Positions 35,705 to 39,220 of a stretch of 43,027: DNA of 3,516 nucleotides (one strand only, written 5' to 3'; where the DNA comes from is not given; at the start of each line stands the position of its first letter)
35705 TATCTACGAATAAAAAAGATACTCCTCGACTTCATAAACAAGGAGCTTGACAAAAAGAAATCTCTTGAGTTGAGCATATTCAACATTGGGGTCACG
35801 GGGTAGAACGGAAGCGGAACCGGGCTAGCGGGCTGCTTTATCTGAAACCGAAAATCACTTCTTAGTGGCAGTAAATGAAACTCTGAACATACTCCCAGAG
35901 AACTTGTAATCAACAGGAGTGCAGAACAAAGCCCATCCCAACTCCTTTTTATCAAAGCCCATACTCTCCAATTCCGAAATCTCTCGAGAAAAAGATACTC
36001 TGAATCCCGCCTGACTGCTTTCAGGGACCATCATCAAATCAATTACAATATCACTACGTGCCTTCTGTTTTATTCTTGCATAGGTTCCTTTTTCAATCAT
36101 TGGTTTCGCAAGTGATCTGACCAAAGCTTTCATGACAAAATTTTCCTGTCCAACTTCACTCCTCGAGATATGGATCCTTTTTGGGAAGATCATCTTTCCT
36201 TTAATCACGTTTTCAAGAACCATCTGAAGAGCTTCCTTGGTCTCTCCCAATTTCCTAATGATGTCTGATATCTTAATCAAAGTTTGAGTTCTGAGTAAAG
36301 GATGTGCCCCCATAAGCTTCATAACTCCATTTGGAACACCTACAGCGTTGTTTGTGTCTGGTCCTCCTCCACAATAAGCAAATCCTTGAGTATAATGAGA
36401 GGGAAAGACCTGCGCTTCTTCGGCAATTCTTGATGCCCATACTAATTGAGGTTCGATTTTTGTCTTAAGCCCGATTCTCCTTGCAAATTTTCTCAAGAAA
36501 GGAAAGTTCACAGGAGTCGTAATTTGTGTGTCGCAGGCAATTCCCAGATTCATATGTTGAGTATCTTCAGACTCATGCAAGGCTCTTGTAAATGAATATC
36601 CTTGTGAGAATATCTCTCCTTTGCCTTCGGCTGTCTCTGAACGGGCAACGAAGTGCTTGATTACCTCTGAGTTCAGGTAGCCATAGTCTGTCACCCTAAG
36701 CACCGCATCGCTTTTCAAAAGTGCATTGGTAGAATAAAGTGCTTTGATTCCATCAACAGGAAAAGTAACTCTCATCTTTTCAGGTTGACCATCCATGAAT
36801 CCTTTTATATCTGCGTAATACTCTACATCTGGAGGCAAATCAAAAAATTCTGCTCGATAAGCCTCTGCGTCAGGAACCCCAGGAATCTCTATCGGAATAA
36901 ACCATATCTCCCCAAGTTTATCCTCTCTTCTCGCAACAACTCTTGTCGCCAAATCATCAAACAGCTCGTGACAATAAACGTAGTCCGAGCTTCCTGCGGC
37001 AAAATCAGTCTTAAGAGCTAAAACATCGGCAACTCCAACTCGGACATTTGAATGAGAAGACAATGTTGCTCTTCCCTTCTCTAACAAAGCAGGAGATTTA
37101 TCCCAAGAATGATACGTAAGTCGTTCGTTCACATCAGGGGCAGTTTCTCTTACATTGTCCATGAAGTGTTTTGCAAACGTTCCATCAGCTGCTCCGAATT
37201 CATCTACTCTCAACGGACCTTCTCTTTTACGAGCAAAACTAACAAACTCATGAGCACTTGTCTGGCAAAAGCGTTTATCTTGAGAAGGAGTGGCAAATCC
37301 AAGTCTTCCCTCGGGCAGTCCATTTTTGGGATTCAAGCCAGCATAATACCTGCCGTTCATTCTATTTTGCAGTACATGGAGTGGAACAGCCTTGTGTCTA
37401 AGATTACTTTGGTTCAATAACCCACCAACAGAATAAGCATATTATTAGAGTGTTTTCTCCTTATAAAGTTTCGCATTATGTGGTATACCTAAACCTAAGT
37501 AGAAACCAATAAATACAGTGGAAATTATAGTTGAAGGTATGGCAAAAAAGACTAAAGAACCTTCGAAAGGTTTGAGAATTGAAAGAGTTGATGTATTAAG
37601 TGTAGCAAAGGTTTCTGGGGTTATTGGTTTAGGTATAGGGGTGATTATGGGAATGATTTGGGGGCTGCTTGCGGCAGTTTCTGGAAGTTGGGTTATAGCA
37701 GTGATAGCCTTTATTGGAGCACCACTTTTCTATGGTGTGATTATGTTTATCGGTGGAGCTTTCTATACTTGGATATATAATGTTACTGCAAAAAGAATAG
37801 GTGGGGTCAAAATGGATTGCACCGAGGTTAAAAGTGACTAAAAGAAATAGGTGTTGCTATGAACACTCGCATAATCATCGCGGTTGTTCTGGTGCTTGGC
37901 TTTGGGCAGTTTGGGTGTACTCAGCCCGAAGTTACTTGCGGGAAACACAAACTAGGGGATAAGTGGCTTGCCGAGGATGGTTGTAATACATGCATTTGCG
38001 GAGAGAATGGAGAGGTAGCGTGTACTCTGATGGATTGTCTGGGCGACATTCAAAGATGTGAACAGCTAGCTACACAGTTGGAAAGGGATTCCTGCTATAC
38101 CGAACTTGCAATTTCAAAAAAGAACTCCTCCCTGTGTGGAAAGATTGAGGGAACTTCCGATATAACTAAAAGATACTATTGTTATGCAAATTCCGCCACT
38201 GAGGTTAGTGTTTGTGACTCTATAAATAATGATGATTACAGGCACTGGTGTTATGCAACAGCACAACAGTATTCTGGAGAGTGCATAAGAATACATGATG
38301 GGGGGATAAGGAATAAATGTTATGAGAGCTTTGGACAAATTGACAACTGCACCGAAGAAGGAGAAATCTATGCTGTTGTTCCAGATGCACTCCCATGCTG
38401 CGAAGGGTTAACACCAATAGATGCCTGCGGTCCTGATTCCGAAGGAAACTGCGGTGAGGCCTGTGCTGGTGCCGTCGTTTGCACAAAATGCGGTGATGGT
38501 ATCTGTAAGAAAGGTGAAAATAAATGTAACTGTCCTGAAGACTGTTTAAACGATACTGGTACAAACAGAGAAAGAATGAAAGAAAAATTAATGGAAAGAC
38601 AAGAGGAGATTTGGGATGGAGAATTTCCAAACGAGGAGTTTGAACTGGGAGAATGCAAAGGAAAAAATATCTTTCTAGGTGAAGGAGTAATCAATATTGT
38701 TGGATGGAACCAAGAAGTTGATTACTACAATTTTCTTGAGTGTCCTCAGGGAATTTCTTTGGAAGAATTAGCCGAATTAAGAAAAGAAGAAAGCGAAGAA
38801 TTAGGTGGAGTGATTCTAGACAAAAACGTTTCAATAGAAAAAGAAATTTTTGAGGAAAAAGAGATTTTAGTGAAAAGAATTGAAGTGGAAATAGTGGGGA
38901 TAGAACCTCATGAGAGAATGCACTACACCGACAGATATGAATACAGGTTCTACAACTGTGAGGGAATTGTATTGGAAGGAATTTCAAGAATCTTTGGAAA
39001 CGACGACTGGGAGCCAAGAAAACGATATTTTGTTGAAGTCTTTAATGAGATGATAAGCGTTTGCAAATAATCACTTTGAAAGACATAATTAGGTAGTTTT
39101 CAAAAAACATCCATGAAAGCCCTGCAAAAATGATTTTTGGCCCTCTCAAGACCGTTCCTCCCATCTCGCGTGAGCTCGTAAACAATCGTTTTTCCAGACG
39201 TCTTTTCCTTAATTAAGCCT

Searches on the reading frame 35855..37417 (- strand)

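Call 81: search_protein_families(library=pfam, proteins=[window:35855-37417:-], max_evalue=0.001)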
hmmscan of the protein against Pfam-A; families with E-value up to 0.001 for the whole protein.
window:35855-37417:- (520 aa): 2 families
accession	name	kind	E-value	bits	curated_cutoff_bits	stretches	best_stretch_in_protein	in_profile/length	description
PF02636.23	Methyltransf_28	-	4.3e-14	53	23.3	1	66-319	17-245/249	Putative S-adenosyl-L-methionine-dependent methyltransferase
PF08242.18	Methyltransf_12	-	0.00094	20.3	30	0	73-158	2-80/98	Methyltransferase domain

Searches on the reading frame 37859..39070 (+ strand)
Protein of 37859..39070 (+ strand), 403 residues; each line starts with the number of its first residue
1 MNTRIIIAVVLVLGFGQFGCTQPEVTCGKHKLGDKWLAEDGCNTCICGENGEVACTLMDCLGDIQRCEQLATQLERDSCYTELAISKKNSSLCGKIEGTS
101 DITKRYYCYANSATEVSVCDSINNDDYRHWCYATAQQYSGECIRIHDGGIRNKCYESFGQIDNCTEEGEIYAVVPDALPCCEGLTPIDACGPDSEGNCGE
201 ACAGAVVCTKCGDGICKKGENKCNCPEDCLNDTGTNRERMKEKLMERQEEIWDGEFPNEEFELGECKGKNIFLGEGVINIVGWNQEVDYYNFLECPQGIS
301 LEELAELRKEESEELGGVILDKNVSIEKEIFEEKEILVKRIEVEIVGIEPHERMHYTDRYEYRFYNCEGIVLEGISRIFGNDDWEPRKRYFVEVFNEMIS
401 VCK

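Call 81: search_protein_families(library=pfam, proteins=[window:37859-39070:+], max_evalue=0.001)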
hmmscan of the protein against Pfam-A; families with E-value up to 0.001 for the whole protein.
window:37859-39070:+ (403 aa): 1 family
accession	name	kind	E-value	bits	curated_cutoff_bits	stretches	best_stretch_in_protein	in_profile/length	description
PF05375.19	Pacifastin_I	-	2.1e-06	27.8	27.9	1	40-63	10-33/40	Pacifastin inhibitor (LCMII)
